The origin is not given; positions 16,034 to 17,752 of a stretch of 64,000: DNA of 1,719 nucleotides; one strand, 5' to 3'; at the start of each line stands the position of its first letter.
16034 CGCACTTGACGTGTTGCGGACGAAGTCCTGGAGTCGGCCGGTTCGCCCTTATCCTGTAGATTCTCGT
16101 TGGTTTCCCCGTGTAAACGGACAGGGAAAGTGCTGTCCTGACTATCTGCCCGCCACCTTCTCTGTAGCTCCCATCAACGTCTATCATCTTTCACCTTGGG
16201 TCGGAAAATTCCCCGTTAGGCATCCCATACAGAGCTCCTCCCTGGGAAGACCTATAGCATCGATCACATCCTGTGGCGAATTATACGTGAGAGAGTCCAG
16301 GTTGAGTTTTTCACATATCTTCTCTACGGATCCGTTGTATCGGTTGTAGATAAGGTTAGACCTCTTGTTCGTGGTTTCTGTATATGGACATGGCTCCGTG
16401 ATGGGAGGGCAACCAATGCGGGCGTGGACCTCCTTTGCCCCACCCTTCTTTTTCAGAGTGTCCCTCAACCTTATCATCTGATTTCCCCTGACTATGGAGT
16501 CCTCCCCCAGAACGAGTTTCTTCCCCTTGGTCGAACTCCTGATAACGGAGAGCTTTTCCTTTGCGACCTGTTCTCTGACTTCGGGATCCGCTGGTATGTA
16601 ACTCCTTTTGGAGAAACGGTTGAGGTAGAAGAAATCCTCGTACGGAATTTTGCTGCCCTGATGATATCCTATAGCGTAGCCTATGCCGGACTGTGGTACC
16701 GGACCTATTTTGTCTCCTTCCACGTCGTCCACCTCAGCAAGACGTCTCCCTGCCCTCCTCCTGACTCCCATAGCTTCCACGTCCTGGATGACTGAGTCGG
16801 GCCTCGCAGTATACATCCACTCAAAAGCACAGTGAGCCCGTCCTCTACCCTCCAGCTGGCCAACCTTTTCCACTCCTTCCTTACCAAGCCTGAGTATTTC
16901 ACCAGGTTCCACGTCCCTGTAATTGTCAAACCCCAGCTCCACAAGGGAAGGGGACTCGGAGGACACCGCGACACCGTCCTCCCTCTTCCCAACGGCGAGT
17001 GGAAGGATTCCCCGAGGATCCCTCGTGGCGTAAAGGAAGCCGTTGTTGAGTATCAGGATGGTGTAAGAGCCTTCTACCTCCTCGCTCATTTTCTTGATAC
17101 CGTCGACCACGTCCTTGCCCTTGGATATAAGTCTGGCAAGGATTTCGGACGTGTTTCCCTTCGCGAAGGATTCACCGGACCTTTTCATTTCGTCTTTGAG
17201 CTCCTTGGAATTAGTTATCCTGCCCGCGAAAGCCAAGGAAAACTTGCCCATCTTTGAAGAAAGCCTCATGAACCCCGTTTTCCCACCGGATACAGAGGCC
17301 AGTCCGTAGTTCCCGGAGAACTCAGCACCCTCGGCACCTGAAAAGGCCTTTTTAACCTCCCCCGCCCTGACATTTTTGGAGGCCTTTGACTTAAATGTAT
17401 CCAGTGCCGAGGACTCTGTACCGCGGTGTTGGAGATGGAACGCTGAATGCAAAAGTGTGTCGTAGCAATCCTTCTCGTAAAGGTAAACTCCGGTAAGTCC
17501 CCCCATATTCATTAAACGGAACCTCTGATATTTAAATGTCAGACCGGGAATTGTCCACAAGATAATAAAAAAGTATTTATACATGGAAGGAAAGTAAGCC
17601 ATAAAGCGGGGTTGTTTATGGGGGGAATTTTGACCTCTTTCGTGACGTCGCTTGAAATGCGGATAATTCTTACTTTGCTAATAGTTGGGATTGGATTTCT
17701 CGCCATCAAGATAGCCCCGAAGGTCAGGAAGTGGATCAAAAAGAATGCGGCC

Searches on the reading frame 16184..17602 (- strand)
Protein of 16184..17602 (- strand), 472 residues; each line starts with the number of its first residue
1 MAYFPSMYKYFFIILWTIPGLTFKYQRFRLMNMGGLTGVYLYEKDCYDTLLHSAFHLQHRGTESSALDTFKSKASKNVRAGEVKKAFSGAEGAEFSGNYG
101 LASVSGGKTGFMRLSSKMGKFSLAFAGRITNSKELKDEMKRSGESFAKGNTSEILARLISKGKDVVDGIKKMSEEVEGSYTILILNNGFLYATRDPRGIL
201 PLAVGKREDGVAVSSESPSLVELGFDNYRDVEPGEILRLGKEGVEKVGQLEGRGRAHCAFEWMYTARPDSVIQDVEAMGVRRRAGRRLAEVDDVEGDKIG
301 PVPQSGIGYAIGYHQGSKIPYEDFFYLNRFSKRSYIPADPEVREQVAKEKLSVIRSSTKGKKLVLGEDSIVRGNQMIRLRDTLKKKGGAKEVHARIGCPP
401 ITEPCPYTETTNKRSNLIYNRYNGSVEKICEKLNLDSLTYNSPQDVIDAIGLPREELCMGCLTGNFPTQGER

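Call 3: search_protein_families(library=pfam, proteins=[window:16184-17602:-], max_evalue=1)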
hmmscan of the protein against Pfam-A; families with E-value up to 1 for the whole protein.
window:16184-17602:- (472 aa): 3 families
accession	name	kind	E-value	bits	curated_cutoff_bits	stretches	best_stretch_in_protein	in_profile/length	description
PF13537.11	GATase_7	-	1.3e-13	51.4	25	1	116-221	19-122/123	Glutamine amidotransferase domain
PF13522.11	GATase_6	-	2e-07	31.5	27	1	115-216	33-130/130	Glutamine amidotransferase domain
PF21112.3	CsgH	-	0.22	12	27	0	159-185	9-35/88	CsgH protein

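Call 4: search_protein_families(library=ncbifam, proteins=[window:16184-17602:-], max_evalue=1)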
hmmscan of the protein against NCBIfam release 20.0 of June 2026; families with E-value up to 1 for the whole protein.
window:16184-17602:- (472 aa): 7 families
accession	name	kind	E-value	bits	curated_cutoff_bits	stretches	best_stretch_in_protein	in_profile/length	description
TIGR01134.1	purF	equivalog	1.9e-81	274.6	350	1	35-467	2-432/432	amidophosphoribosyltransferase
TIGR01536.1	asn_synth_AEB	equivalog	1.6e-11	43.9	267.1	1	117-224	68-170/517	asparagine synthase (glutamine-hydrolyzing)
NF001484.0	PRK00331.1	subfamily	3.7e-11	42.1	381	1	33-245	1-222/601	isomerizing glutamine--fructose-6-phosphate transaminase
TIGR01135.1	glmS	equivalog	8.8e-09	34.4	418.05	1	41-252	7-227/607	glutamine--fructose-6-phosphate transaminase (isomerizing)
NF006949.0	PRK09431.1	equivalog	1.1e-08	34.1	499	1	108-238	57-182/554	asparagine synthase B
TIGR03104.1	trio_amidotrans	equivalog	8.9e-05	20.9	570.1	1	121-223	70-168/589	N-acetylglutaminylglutamine amidotransferase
TIGR03108.1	eps_aminotran_1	hypoth_equivalog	0.004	15.9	816.9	1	114-220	63-166/628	XrtA/PEP-CTERM system amidotransferase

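Call 81: search_solved_structures(query=window:16184-17506:-, max_evalue=1e-10, show_alignments=1)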
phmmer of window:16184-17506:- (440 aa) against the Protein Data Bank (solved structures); distinct sequences matched with E-value up to 1e-10: 8.
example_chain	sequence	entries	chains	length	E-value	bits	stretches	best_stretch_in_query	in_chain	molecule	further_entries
1ao0_A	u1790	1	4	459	1.2e-63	219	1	6-437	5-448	GLUTAMINE PHOSPHORIBOSYLPYROPHOSPHATE AMIDOTRANSFERASE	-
1gph_1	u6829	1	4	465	3.2e-63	217.6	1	6-437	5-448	GLUTAMINE PHOSPHORIBOSYL-PYROPHOSPHATE AMIDOTRANSFERASE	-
6lbp_A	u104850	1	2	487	1.2e-49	172.8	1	16-437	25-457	Amidophosphoribosyltransferase 2, chloroplastic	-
9q0n_A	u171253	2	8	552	2.9e-47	165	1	49-418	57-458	Amidophosphoribosyltransferase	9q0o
9q0m_A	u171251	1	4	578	3.5e-47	164.7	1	49-418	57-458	Amidophosphoribosyltransferase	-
6czf_A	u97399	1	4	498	1.6e-34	123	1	3-420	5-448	Amidophosphoribosyltransferase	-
1ecb_A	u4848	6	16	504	1.7e-34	122.9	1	3-420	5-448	GLUTAMINE PHOSPHORIBOSYLPYROPHOSPHATE AMIDOTRANSFERASE | Amidophosphoribosyltransferase, PurF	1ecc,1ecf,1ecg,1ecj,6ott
8w7d_A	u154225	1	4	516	1.8e-34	122.8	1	3-421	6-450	Amidophosphoribosyltransferase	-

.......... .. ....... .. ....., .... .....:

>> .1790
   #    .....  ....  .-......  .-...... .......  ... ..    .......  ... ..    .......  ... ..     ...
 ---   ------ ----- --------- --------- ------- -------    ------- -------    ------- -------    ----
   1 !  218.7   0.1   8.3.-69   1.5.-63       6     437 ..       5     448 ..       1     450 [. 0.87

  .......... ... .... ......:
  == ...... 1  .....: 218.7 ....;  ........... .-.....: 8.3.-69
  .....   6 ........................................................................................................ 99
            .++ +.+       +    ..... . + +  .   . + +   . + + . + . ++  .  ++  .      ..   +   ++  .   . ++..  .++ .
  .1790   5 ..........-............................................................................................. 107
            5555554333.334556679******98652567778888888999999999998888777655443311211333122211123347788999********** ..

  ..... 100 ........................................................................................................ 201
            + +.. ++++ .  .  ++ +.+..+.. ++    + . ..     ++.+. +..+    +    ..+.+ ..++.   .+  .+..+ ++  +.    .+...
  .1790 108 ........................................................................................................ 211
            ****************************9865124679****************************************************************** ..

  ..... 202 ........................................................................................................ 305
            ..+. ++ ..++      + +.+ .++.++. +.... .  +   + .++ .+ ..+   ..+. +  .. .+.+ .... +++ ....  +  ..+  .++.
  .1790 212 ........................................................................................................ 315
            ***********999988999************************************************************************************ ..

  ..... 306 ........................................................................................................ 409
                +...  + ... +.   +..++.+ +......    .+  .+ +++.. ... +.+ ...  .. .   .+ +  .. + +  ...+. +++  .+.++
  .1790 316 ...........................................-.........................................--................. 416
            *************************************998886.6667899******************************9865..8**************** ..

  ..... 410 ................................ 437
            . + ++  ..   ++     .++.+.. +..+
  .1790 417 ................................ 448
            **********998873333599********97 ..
